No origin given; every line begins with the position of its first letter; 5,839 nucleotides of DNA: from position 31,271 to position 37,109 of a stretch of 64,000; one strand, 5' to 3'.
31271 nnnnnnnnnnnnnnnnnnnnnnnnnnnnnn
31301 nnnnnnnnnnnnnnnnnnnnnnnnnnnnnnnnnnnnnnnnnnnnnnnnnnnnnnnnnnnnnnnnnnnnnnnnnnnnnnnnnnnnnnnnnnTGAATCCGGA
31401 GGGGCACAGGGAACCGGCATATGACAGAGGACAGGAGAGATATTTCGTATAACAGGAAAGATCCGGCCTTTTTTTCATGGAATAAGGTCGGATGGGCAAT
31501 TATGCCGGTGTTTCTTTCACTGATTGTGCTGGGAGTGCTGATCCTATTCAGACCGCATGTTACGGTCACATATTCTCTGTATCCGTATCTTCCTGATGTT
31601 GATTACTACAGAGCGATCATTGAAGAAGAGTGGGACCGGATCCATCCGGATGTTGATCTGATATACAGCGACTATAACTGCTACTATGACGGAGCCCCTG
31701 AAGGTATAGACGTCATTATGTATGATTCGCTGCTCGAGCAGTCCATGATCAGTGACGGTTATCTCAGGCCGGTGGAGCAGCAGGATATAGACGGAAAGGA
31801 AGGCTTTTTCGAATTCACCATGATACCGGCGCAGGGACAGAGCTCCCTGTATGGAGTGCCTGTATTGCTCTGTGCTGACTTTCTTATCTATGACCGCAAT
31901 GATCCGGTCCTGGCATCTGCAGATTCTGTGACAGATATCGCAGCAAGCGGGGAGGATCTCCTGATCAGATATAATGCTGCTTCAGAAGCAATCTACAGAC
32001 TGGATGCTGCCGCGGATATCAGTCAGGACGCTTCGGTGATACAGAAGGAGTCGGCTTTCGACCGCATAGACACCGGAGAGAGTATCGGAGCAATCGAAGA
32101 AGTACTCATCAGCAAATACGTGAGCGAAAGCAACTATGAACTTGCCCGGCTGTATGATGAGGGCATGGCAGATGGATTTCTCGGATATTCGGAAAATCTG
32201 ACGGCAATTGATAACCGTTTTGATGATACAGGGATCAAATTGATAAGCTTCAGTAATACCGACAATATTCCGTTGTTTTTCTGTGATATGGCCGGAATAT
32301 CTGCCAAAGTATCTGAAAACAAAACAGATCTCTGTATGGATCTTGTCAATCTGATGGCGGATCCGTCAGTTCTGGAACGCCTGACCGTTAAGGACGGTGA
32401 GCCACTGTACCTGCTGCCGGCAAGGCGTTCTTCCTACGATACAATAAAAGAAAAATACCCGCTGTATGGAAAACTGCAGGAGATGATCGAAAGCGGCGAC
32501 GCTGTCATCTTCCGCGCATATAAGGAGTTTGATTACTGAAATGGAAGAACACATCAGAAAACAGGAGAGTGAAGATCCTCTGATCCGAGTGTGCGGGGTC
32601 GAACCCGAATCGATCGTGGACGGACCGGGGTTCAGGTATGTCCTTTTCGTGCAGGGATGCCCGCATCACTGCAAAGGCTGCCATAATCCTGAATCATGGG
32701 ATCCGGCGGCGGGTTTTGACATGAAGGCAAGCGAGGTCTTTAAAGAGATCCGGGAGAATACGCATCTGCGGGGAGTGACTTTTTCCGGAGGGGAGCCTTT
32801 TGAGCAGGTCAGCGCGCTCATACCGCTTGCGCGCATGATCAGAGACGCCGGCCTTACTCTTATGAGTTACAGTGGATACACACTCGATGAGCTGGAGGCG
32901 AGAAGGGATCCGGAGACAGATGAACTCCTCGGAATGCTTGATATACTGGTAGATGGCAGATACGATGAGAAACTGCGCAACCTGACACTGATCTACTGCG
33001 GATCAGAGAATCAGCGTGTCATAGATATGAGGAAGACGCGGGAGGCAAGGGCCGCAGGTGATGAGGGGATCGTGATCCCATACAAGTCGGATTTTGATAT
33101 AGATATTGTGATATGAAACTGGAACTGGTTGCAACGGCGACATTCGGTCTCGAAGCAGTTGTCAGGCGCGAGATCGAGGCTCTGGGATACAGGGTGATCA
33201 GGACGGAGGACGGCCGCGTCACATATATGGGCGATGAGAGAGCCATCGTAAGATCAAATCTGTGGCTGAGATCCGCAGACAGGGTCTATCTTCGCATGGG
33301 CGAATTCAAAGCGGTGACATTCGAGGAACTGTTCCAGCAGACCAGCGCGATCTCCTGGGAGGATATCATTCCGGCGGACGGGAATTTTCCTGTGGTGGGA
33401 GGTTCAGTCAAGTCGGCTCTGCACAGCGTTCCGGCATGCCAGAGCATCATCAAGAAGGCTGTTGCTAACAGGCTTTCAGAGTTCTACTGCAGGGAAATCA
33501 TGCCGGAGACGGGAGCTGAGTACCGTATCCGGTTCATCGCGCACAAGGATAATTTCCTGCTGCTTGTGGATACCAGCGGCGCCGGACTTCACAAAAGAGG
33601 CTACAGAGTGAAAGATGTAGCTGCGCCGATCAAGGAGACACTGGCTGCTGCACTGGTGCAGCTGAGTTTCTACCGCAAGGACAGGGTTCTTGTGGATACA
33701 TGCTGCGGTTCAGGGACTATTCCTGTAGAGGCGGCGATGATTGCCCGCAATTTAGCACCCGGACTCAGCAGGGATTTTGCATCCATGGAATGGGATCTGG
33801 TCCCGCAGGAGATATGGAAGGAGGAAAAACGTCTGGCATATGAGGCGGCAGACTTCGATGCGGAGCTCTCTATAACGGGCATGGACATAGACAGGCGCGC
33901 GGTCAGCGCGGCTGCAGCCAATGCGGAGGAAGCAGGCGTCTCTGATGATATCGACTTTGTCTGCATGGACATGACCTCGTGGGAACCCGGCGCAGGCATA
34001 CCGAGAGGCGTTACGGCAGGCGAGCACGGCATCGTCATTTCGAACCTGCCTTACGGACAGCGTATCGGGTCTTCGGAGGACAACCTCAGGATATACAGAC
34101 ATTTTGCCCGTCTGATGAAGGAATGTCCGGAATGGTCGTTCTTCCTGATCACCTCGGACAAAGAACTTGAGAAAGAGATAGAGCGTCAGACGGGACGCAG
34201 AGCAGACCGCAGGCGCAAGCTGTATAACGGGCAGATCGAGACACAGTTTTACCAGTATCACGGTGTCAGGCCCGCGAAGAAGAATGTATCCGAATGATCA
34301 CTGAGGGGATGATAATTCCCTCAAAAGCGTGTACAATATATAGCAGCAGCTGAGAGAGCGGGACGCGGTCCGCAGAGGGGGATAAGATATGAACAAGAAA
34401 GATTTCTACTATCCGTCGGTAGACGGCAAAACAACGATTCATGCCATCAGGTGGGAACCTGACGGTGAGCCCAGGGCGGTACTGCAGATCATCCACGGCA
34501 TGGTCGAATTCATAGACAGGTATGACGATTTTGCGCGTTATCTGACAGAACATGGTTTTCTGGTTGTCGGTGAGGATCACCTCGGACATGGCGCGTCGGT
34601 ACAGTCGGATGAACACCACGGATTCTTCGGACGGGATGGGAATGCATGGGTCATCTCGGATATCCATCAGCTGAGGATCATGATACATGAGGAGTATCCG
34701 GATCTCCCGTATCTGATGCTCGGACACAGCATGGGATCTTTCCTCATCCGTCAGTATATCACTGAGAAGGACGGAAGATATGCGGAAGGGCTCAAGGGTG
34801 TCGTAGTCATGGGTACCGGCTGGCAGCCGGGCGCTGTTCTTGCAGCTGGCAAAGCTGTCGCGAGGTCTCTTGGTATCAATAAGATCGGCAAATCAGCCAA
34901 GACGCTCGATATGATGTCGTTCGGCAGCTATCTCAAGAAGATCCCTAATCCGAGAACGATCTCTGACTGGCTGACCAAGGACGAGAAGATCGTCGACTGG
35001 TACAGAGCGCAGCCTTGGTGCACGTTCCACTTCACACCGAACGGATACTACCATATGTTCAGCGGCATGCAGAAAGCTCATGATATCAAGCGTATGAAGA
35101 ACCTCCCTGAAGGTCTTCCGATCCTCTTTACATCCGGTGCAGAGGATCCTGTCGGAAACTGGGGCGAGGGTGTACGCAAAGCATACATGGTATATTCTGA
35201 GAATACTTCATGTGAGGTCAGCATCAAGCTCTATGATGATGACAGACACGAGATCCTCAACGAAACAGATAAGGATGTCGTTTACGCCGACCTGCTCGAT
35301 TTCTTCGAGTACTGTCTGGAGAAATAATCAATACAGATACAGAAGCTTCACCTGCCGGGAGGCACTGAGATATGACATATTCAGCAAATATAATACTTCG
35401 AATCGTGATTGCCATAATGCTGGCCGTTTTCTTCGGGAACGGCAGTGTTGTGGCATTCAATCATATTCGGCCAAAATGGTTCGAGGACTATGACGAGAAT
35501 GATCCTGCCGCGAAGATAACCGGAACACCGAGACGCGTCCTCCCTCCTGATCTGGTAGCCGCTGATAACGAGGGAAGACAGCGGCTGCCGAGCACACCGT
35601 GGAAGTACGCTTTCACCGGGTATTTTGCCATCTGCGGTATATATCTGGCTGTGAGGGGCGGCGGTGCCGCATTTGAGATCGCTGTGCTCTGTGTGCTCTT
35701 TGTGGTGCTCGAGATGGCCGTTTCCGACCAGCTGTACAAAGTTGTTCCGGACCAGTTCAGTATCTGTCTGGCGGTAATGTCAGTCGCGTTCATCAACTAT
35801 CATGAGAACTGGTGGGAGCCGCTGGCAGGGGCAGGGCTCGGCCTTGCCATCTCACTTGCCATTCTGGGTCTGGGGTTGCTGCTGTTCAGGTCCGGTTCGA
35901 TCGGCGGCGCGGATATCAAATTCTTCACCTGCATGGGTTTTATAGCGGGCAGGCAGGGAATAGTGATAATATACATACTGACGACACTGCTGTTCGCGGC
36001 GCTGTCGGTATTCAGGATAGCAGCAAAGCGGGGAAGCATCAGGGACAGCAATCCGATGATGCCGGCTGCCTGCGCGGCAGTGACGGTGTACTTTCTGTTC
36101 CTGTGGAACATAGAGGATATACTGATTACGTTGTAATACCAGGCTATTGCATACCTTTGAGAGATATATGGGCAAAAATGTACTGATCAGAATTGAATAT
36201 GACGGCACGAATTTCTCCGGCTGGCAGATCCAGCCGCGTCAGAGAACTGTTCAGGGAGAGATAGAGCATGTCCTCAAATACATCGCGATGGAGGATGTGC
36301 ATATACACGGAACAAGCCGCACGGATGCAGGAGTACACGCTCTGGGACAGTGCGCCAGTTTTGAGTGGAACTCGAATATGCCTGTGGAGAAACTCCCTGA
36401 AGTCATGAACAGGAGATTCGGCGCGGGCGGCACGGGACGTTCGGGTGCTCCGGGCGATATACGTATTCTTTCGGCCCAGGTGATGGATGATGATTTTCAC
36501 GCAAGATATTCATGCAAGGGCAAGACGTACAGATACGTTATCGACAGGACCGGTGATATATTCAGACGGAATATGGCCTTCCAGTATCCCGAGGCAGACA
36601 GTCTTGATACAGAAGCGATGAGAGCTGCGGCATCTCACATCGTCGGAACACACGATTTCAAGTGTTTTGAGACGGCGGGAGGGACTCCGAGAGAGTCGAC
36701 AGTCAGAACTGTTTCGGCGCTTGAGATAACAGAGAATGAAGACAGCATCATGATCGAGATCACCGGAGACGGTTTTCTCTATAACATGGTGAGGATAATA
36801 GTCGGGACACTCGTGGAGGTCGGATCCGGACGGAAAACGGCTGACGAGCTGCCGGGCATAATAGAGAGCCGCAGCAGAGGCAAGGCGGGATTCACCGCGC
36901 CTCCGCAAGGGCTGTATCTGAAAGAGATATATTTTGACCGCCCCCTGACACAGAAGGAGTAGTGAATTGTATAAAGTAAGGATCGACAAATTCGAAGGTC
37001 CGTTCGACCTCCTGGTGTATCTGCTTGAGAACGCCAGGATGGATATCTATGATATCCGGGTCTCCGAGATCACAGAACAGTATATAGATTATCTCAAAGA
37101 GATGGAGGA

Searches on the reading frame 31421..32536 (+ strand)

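Call 13: search_protein_families(library=pfam, proteins=[window:31421-32536:+], max_evalue=0.00001)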
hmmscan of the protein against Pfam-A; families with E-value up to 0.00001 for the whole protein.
window:31421-32536:+ (372 aa): 0 families

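Call 43: search_protein_families(library=ncbifam, proteins=[window:31421-32536:+], max_evalue=0.001)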
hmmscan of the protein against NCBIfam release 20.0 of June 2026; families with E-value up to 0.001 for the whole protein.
window:31421-32536:+ (372 aa): 1 family
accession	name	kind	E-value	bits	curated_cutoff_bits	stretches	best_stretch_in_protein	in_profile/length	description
TIGR04541.1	thiaminase_BcmE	equivalog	2.2e-54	184.8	175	1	46-366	27-372/381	thiamine pyridinylase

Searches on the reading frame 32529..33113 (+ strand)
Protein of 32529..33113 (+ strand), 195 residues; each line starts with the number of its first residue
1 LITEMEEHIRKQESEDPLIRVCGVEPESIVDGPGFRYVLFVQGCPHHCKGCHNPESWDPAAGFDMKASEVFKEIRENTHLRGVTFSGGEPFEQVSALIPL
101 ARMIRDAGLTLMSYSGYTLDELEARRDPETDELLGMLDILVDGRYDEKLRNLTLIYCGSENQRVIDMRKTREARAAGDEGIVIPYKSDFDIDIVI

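Call 13: search_protein_families(library=pfam, proteins=[window:32529-33113:+], max_evalue=0.00001)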
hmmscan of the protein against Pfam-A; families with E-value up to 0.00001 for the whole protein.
window:32529-33113:+ (195 aa): 2 families
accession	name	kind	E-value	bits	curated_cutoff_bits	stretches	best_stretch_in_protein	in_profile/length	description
PF13353.11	Fer4_12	-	3e-38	131.7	22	1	30-165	1-137/137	4Fe-4S single cluster domain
PF04055.27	Radical_SAM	-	1.9e-07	31.8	29.5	1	39-96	2-62/166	Radical SAM superfamily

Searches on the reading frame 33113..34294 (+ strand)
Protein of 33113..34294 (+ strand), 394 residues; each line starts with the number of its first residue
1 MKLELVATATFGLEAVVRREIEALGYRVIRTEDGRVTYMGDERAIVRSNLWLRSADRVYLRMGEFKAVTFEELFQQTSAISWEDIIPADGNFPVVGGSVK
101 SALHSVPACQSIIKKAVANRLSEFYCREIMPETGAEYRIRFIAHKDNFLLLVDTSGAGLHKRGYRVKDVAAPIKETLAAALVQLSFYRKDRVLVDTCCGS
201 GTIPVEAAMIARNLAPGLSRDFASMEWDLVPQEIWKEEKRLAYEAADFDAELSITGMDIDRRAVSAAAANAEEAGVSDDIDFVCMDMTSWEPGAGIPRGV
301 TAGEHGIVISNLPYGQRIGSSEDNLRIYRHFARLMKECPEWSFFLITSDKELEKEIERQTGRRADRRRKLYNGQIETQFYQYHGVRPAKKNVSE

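Call 13: search_protein_families(library=pfam, proteins=[window:33113-34294:+], max_evalue=0.00001)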
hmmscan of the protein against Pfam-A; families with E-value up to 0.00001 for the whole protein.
window:33113-34294:+ (394 aa): 3 families
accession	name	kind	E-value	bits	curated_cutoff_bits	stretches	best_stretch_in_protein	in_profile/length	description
PF01170.24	UPF0020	-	2.4e-46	158.4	22.3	1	162-377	1-193/197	RMKL-like, methyltransferase domain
PF22020.1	RlmL_1st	-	1.8e-23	82.7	27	1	4-59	1-55/55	RlmL ferredoxin-like domain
PF02926.22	THUMP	-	8.3e-10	39.4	20.6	1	69-153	3-84/84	THUMP domain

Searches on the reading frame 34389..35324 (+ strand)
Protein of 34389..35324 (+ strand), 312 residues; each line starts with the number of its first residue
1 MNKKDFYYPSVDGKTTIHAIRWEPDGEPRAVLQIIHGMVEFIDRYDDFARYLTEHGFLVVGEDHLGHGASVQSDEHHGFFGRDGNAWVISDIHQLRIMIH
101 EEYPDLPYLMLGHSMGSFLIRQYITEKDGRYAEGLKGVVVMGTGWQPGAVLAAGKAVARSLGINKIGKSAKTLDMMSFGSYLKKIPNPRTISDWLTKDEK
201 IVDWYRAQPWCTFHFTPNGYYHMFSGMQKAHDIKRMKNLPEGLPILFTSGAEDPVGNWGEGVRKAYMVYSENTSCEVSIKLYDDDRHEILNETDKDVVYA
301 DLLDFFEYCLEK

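Call 13: search_protein_families(library=pfam, proteins=[window:34389-35324:+], max_evalue=0.00001)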
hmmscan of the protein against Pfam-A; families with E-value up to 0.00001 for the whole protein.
window:34389-35324:+ (312 aa): 2 families
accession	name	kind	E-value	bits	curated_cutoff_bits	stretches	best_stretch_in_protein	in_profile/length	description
PF12146.15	Hydrolase_4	-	1.6e-37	129.5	27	1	27-294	2-239/239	Serine aminopeptidase, S33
PF00561.26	Abhydrolase_1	-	1.9e-08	34.7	25.8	1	34-143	5-102/245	alpha/beta hydrolase fold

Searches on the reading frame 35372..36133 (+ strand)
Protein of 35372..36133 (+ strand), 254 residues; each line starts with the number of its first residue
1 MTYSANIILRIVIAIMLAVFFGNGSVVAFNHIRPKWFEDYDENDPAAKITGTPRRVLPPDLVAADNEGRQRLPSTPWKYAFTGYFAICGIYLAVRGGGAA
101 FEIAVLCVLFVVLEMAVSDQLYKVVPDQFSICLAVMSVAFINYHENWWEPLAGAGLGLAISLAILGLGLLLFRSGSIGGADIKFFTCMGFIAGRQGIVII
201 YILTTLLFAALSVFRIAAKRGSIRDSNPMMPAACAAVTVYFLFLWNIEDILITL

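Call 13: search_protein_families(library=pfam, proteins=[window:35372-36133:+], max_evalue=0.00001)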
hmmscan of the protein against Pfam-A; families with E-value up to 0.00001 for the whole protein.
window:35372-36133:+ (254 aa): 1 family
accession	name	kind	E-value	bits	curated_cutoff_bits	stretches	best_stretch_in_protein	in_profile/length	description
PF01478.23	Peptidase_A24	-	1e-09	39.2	26.5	1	109-212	4-103/104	Type IV leader peptidase family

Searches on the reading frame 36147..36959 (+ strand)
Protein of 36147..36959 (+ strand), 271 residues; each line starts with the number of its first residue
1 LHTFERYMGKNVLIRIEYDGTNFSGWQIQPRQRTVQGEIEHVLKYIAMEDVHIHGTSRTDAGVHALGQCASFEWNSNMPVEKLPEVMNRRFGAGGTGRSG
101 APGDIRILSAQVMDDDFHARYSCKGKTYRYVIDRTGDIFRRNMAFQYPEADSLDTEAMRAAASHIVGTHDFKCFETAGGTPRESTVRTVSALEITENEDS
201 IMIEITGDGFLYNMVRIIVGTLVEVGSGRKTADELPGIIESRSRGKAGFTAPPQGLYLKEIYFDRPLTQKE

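Call 13: search_protein_families(library=pfam, proteins=[window:36147-36959:+], max_evalue=0.00001)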
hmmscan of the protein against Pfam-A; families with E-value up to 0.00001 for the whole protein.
window:36147-36959:+ (271 aa): 1 family
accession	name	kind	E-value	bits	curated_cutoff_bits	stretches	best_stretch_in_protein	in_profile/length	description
PF01416.25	PseudoU_synth_1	-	2.9e-39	134.3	23.3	2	161-264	1-108/108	tRNA pseudouridine synthase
